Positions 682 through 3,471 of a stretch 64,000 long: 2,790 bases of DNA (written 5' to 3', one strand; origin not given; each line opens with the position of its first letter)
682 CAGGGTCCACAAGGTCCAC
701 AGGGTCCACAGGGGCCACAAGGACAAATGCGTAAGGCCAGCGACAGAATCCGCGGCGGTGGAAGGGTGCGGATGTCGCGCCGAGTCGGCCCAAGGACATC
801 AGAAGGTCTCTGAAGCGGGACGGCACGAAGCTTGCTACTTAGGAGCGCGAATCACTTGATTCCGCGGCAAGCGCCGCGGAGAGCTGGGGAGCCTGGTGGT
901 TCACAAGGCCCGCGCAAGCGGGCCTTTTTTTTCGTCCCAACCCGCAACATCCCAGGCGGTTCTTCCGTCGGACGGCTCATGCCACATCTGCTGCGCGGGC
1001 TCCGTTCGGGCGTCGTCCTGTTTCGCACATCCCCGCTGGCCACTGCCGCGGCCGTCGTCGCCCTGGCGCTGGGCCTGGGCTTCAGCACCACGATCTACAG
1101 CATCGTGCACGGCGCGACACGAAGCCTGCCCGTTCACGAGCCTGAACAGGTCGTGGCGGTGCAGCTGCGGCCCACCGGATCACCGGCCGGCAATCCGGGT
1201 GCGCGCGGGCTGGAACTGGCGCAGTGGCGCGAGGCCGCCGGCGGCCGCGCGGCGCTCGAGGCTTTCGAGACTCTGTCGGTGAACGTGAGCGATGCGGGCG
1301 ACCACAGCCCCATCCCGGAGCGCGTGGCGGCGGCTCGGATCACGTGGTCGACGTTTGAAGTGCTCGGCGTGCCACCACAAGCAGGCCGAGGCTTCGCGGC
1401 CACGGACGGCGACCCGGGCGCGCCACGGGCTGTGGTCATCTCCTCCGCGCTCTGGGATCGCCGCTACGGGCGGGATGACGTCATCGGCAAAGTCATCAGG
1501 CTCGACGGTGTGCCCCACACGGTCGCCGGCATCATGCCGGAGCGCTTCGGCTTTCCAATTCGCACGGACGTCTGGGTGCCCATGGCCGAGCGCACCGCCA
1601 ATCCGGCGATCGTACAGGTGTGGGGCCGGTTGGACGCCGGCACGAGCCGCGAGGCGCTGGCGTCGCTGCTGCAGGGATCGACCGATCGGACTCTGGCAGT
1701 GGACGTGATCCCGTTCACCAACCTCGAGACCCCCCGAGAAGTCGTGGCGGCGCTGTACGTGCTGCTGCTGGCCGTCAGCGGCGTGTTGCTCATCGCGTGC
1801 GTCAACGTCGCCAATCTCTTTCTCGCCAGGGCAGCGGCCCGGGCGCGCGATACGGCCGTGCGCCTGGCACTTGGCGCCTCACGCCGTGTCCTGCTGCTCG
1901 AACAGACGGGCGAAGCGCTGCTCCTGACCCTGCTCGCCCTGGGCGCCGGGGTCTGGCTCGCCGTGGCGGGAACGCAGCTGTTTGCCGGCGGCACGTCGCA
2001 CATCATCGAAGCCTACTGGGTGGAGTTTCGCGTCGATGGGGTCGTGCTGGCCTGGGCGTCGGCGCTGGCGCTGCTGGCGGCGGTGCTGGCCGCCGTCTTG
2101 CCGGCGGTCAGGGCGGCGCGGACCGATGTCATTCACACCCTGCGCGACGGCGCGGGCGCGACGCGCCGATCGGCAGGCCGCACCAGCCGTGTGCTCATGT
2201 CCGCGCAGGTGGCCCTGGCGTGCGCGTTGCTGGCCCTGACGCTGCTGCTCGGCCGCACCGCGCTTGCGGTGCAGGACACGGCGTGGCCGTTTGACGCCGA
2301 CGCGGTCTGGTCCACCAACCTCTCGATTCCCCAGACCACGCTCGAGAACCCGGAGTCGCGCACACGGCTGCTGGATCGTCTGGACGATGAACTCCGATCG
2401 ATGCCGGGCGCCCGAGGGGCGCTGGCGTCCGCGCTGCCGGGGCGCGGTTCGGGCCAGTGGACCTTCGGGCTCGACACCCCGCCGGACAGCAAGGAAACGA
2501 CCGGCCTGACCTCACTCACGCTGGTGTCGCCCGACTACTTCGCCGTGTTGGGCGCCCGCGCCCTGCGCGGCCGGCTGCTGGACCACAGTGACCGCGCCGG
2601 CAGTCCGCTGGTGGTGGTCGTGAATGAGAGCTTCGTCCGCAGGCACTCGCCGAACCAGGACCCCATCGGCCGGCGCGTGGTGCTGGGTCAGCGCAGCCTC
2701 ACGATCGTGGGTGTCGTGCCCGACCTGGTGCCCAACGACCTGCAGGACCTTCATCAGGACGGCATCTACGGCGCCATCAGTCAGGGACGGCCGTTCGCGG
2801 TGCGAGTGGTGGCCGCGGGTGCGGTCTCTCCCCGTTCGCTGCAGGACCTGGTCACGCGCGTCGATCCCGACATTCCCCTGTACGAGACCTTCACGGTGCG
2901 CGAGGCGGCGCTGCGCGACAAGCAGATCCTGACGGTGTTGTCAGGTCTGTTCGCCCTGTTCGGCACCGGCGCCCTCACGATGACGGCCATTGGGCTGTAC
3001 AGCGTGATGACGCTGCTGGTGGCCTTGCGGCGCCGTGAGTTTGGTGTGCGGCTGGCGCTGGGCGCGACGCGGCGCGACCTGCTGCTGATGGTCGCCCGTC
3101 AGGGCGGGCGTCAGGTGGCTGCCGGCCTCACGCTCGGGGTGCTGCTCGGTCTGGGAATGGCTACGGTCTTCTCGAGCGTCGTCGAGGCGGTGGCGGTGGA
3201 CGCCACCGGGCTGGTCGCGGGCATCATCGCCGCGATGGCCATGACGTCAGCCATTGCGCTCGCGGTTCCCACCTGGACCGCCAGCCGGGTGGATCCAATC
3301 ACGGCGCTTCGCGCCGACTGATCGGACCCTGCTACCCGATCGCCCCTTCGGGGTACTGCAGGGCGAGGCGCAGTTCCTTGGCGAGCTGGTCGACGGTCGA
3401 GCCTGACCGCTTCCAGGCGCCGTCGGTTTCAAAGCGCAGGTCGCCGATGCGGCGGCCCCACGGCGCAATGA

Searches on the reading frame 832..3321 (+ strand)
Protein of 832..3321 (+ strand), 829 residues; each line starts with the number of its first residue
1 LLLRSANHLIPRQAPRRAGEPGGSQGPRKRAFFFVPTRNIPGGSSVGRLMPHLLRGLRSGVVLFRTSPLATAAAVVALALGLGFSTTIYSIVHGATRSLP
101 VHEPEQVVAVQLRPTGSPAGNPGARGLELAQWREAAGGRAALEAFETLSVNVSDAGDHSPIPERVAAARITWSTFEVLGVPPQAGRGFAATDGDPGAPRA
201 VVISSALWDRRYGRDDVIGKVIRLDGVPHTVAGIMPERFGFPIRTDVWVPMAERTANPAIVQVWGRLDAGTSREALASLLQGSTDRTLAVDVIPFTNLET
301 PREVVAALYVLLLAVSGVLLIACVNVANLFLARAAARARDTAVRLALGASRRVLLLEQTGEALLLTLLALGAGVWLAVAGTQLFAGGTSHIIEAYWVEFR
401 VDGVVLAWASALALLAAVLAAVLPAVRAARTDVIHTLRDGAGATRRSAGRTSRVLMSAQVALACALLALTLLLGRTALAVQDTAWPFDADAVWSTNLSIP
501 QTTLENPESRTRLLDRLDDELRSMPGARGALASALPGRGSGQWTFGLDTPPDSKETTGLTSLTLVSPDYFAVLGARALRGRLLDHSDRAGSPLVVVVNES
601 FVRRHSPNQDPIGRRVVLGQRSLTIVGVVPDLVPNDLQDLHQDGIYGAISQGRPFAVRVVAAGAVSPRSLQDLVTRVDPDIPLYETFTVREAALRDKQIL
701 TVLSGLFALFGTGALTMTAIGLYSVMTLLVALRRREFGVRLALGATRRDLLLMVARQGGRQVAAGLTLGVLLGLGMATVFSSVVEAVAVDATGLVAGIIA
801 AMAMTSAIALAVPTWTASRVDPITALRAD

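Call 82: search_protein_families(library=pfam, proteins=[window:832-3321:+], max_evalue=0.001)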
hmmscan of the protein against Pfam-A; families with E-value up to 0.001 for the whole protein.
window:832-3321:+ (829 aa): 2 families
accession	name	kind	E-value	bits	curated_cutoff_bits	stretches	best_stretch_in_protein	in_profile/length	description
PF12704.14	MacB_PCD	-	1.5e-34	120.5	27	2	71-280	1-204/207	MacB-like periplasmic core domain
PF02687.27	FtsX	-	2.6e-21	76.3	25.5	2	709-821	2-119/120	FtsX-like permease C-terminal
